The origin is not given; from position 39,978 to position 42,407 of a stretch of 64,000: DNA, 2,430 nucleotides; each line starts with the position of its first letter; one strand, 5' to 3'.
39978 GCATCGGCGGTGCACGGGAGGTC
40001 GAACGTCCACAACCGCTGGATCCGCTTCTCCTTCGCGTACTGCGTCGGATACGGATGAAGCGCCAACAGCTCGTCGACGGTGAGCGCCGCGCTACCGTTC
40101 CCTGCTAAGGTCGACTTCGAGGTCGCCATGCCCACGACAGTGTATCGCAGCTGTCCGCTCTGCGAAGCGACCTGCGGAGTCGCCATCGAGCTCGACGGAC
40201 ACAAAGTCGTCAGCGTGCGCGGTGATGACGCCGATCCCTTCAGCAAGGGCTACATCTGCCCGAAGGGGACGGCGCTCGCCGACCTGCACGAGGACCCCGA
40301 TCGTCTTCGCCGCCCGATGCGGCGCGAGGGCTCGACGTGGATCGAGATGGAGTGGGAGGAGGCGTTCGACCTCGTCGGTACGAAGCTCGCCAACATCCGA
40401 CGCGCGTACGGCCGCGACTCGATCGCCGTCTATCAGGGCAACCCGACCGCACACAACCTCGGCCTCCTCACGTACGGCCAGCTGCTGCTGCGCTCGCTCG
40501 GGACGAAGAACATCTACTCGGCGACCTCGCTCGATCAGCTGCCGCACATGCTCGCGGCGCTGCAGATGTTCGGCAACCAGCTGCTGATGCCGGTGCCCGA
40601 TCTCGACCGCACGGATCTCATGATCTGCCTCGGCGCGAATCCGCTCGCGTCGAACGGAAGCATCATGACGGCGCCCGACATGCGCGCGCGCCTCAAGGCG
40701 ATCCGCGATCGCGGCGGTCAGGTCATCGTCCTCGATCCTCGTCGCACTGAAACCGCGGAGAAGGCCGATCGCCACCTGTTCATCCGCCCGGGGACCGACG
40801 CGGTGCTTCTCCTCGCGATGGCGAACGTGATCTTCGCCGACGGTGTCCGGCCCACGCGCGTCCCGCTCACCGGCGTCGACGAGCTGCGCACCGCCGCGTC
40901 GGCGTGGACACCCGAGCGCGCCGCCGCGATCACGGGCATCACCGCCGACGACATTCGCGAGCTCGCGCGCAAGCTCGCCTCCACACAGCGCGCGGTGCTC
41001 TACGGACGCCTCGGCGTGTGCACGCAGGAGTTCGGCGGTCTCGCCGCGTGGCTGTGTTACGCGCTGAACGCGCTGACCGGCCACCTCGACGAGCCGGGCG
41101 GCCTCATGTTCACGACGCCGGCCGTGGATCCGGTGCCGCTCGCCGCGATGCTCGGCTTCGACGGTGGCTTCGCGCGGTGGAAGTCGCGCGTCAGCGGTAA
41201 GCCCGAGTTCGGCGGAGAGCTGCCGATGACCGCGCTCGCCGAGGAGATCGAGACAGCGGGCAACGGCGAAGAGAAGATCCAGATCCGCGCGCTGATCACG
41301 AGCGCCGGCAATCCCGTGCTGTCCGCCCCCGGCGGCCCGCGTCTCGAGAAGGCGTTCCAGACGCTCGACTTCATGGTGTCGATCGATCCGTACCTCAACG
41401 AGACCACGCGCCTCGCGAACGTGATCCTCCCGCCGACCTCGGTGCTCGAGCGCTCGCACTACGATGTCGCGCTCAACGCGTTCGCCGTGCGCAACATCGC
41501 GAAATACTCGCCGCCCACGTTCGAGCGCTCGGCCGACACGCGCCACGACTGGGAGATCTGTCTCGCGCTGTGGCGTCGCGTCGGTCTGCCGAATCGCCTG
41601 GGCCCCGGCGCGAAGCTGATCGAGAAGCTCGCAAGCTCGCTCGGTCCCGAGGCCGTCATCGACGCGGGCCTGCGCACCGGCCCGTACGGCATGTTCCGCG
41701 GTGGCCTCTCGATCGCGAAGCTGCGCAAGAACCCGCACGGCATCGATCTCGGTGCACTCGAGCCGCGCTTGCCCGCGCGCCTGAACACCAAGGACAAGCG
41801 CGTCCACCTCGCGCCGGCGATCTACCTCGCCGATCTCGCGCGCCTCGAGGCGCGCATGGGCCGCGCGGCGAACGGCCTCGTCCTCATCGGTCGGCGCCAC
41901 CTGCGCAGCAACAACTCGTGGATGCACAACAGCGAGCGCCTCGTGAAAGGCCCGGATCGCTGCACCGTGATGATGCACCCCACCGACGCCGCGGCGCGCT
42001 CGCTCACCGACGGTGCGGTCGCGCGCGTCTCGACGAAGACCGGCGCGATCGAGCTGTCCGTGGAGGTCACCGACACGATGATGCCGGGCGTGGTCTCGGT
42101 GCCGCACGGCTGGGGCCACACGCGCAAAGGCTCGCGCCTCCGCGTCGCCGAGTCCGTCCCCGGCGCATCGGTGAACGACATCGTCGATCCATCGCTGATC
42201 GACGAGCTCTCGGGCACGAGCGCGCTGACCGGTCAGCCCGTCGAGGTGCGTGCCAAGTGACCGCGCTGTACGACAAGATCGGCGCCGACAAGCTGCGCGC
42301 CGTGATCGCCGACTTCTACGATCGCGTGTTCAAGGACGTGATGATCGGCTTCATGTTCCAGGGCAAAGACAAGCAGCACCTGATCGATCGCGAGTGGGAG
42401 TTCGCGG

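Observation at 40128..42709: Molybdopterin oxidoreductase translationally coupled (GTGA) to a truncated haemoglobin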

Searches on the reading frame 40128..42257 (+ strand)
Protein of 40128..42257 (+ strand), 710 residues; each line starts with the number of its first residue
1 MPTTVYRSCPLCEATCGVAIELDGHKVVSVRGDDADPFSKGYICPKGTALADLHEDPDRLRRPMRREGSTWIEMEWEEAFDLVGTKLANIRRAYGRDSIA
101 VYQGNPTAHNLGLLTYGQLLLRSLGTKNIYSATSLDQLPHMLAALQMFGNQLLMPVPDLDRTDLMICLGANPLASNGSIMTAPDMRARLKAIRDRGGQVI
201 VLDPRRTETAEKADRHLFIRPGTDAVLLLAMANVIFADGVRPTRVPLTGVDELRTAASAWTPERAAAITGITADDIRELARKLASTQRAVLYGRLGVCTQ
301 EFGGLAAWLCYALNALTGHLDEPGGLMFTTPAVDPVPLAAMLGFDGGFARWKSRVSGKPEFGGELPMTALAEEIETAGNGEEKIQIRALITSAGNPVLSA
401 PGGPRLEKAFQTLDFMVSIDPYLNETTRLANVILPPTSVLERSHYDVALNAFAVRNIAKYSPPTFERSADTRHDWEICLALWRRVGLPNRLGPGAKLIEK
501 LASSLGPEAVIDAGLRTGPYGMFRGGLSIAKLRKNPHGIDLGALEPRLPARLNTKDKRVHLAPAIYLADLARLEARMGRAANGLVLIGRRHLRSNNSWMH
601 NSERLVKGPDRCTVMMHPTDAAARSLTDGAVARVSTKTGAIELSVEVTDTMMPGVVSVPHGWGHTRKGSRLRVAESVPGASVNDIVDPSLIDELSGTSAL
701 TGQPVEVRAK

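Call 7: search_protein_families(library=pfam, proteins=[window:40128-42257:+], max_evalue=0.01)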
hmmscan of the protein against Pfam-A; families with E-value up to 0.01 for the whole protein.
window:40128-42257:+ (710 aa): 3 families
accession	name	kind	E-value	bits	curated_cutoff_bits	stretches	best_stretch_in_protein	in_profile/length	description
PF00384.28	Molybdopterin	-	2.2e-33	116.2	24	1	59-482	1-351/353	Molybdopterin oxidoreductase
PF01568.27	Molydop_binding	-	1e-22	80.7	26.8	1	584-700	1-106/110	Molydopterin dinucleotide binding domain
PF04879.21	Molybdop_Fe4S4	-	1.2e-09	38.5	22.7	1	8-52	7-51/55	Molybdopterin oxidoreductase Fe4S4 domain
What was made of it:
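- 40128..42260 (+): MopB (Mo/W-bisPGD) oxidoreductase, 710 aa, cytoplasmic with no Tat signal. It belongs to an unnamed, widespread family. Three Pfam domains match (call 7).
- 40152..40259 (+): Codons for the FS0 [4Fe-4S] ligands Cys9, Cys12, Cys16 and Cys44, and for Lys46. PF04879 matches (call 7).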

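Call 8: search_protein_families(library=ncbifam, proteins=[window:40128-42257:+], max_evalue=0.01)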
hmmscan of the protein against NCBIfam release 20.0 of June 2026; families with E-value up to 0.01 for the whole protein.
window:40128-42257:+ (710 aa): 27 families (the best 25 are shown)
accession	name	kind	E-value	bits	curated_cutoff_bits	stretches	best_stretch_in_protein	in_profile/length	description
TIGR01591.1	Fdh-alpha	equivalog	6.7e-73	245.9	666.25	1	9-660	3-641/672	formate dehydrogenase subunit alpha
NF041783.2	mnquin_red_QrcB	equivalog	7.8e-57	192.9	440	3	8-330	56-369/695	menaquinone reductase molybdopterin-binding-like subunit QrcB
NF012032.0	PRK15488.1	equivalog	1.3e-55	188.8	694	2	6-330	45-365/759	thiosulfate reductase PhsA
NF047855.1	AssmNtatRedNasC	equivalog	2.6e-51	174.7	1100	3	7-306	23-322/708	assimilatory nitrate reductase catalytic subunit NasC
TIGR02166.1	dmsA_ynfE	subfamily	6.2e-45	153.5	777.7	3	12-238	53-287/794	DMSO/selenate family reductase complex A subunit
TIGR00509.1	bisC_fam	subfamily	2.5e-43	148.4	1017.55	2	66-488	66-513/772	molybdopterin guanine dinucleotide-containing S/N-oxide reductase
NF041714.1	arsenate_red_ArrA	equivalog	1.3e-33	116.2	1600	3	8-240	54-286/848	arsenate respiratory reductase molybdopterin-containing subunit ArrA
TIGR03479.1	DMSO_red_II_alp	subfamily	1.9e-33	115.6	984.75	3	44-239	105-296/913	molybdopterin-dependent oxidoreductase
NF041323.1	Nitr_red_NasA_Halo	equivalog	4.4e-30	104.8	1000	1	15-320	6-305/673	assimilatory nitrate reductase NasA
NF011682.0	PRK15102.1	equivalog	9.3e-26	90.2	909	2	66-486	115-569/829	trimethylamine-N-oxide reductase TorA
NF041885.1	selenate_YnfE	exception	1.2e-25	89.6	1675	3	7-237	51-293/805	selenate/tellurate reductase subunit YnfE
NF041884.1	selenate_YnfF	exception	1.4e-25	89.3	1650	2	5-238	46-287/798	selenate/tellurate reductase subunit YnfF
NF011566.1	PRK14990.1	exception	3.7e-25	88.1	1600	3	32-238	92-307/814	dimethylsulfoxide reductase subunit A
TIGR02164.1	torA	equivalog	2.2e-23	82.3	1465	1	66-486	111-565/824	trimethylamine-N-oxide reductase TorA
TIGR01553.1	formate-DH-alph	equivalog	2.2e-23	82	814.2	1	8-236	48-290/1009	formate dehydrogenase-N subunit alpha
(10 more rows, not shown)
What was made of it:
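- On Formate dehydrogenase alpha (FdhF / TIGR01591): It scores 245.9 bits against 666 (call 8).
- On Type II DMSO reductases (NarG-like): TIGR03479 scores 115.6 against 984.75 (call 8).
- The Fdh-alpha HMM scores higher than PhsA (call 8). NasC scores 175 bits against a cut-off of 1100, and NasA 105 against 1000 (call 8).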

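Call 11: search_solved_structures(query=window:40128-42257:+, max_evalue=0.00001)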
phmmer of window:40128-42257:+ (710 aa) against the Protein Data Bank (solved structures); distinct sequences matched with E-value up to 0.00001: 51.
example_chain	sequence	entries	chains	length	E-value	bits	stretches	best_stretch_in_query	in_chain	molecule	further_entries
2vpw_A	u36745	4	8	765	1e-45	159.6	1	4-494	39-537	THIOSULFATE REDUCTASE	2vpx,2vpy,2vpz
7qv7_S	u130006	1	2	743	1.5e-40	142.5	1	5-485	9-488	Hydrogen dependent carbon dioxide reductase subunit FdhF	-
9t1s_L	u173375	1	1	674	3.4e-37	131.4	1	5-485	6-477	formate dehydrogenase (coenzyme F420)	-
1aa6_A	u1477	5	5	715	2.6e-36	128.5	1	6-491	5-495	FORMATE DEHYDROGENASE H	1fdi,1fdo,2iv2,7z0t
1eu1_A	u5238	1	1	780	9.4e-36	126.6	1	67-488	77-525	DIMETHYL SULFOXIDE REDUCTASE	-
7vw6_A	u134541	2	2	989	3.1e-35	124.9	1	6-502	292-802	Formate dehydrogenase | Tungsten-containing formate dehydrogenase alpha subunit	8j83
7e5z_A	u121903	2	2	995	3.2e-35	124.9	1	6-502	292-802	Formate dehydrogenase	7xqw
6tg9_A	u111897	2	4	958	1e-34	123.2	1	5-444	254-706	Formate dehydrogenase subunit alpha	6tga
9wxb_B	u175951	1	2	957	1.1e-34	123.1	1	5-444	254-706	Formate dehydrogenase alpha subunit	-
1dmr_A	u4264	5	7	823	4.6e-34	121.1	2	67-487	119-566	DMSO REDUCTASE | Dimethyl sulfoxide/trimethylamine N-oxide reductase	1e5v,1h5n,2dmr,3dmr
1e60_A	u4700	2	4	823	4.6e-34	121.1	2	67-487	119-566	Dimethyl sulfoxide/trimethylamine N-oxide reductase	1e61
1e18_A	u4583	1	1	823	5.3e-34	120.8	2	67-489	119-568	DMSO REDUCTASE.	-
4dmr_A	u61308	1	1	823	8e-34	120.3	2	67-487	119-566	DMSO REDUCTASE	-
1dms_A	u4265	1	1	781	2.2e-33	118.8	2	67-489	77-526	DMSO REDUCTASE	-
7l5i_A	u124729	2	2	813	2.4e-33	118.7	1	64-496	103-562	Trimethylamine-N-oxide reductase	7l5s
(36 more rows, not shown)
